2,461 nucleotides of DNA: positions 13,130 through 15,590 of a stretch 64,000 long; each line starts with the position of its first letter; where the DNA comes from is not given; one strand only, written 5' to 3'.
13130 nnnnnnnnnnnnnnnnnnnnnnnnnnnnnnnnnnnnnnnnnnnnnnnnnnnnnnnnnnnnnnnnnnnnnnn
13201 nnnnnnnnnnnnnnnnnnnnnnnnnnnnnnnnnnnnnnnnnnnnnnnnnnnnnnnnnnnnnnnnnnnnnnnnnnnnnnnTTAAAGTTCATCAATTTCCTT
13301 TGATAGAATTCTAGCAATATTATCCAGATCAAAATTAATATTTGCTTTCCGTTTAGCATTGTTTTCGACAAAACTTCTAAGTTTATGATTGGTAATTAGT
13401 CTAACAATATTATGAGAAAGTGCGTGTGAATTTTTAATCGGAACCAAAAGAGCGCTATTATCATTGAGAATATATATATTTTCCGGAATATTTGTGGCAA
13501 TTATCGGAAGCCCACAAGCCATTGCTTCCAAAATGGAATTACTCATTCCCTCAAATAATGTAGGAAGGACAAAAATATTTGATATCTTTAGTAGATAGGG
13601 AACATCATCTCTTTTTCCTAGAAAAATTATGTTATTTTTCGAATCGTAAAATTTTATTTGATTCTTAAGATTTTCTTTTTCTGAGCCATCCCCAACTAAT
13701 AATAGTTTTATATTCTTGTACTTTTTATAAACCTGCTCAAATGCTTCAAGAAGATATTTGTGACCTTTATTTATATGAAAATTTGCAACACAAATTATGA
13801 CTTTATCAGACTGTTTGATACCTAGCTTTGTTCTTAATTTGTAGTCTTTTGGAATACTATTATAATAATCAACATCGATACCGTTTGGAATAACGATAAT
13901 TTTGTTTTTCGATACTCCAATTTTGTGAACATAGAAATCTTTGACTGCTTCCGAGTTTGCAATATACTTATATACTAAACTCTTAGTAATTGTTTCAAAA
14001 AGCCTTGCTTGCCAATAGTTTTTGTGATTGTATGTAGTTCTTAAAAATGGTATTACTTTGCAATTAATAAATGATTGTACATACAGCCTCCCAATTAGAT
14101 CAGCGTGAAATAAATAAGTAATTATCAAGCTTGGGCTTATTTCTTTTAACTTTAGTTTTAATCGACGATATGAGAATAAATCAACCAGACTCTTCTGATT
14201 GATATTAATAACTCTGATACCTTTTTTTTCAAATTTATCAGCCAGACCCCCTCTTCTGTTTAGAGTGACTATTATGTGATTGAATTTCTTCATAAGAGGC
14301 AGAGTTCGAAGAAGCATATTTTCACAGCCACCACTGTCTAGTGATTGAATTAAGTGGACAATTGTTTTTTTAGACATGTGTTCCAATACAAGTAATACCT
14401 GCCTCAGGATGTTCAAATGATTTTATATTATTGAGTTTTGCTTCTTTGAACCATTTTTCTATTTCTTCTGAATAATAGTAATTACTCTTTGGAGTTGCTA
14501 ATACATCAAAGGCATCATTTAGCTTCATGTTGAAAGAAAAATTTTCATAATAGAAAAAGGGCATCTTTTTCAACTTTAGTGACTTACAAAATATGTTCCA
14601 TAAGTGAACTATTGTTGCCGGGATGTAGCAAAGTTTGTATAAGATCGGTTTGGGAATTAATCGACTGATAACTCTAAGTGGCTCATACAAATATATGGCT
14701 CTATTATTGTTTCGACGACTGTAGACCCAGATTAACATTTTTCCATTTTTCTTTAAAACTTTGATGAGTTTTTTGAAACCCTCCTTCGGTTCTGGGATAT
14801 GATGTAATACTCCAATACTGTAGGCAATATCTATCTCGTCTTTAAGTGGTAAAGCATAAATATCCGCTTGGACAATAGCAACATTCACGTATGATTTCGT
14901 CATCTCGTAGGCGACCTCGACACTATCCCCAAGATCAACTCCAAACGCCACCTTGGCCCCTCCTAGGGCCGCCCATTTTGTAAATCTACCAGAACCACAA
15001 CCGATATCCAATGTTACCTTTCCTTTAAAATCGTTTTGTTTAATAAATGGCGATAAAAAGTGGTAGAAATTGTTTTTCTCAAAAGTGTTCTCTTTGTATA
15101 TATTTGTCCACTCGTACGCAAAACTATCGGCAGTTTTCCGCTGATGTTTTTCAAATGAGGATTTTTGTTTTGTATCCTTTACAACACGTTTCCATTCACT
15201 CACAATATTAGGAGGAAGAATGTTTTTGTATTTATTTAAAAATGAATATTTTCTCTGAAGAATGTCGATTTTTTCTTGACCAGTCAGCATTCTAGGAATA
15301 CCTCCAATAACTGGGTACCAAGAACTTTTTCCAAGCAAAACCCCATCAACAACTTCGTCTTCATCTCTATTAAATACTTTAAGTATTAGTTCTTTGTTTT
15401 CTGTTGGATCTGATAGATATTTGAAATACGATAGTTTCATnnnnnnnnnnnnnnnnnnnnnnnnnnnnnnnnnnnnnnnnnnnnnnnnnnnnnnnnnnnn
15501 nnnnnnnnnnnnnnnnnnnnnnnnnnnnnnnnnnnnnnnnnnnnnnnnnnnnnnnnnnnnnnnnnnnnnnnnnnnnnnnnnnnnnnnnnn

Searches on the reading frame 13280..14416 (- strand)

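Call 59: search_protein_families(library=pfam, proteins=[window:13280-14416:-], max_evalue=0.1)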
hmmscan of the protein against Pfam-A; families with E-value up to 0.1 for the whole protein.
window:13280-14416:- (378 aa): 5 families
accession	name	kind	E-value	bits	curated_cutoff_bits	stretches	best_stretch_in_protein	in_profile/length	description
PF00534.26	Glycos_transf_1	-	1.2e-38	132.8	26.4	1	194-356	5-171/172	Glycosyl transferases group 1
PF13692.12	Glyco_trans_1_4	-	2.6e-35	122.2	27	1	205-343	2-142/142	Glycosyl transferases group 1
PF13439.12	Glyco_transf_4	-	6.4e-13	49.5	28.5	1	45-183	20-169/170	Glycosyltransferase Family 4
PF00535.33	Glycos_transf_2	-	0.011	16.1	23.3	1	217-267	9-61/168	Glycosyl transferase family 2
PF13579.12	Glyco_trans_4_4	-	0.017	15.9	29.7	1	49-179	23-158/158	Glycosyl transferase 4-like domain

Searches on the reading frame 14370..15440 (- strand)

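Call 59: search_protein_families(library=pfam, proteins=[window:14370-15440:-], max_evalue=0.1)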
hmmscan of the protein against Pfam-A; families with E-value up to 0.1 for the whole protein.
window:14370-15440:- (356 aa): 12 families
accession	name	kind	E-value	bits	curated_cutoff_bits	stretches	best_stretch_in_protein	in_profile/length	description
PF08241.18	Methyltransf_11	-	4e-17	63.1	21.2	1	144-237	1-95/95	Methyltransferase domain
PF13847.12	Methyltransf_31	-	3.9e-15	56.2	27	1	139-238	3-110/145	Methyltransferase domain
PF13649.12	Methyltransf_25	-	1e-13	52.2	27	1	144-233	2-97/97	Methyltransferase domain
PF13489.12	Methyltransf_23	-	2.1e-13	50.8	27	1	135-338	18-161/164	Methyltransferase domain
PF08242.18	Methyltransf_12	-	1.2e-10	42.5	30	1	144-234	1-97/98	Methyltransferase domain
PF08003.17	Methyltransf_9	-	4.1e-09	36.3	23.8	1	136-237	112-217/315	Protein of unknown function (DUF1698)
PF01728.25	FtsJ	-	0.00014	22.3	24.1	1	137-204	20-85/181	FtsJ-like methyltransferase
PF01209.24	Ubie_methyltran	-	0.00081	19.2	20.1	1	136-246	44-160/233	ubiE/COQ5 methyltransferase family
PF05401.17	NodS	-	0.0015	18.9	24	1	120-236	26-143/201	Nodulation protein S (NodS)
PF02353.26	CMAS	-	0.0031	17.3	27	1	139-248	62-175/273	Mycolic acid cyclopropane synthetase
PF06325.19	PrmA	-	0.011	15.7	22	1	139-178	161-201/296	Ribosomal protein L11 methyltransferase (PrmA)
PF03848.20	TehB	-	0.036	13.9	20.4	1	142-215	33-108/193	Tellurite resistance protein TehB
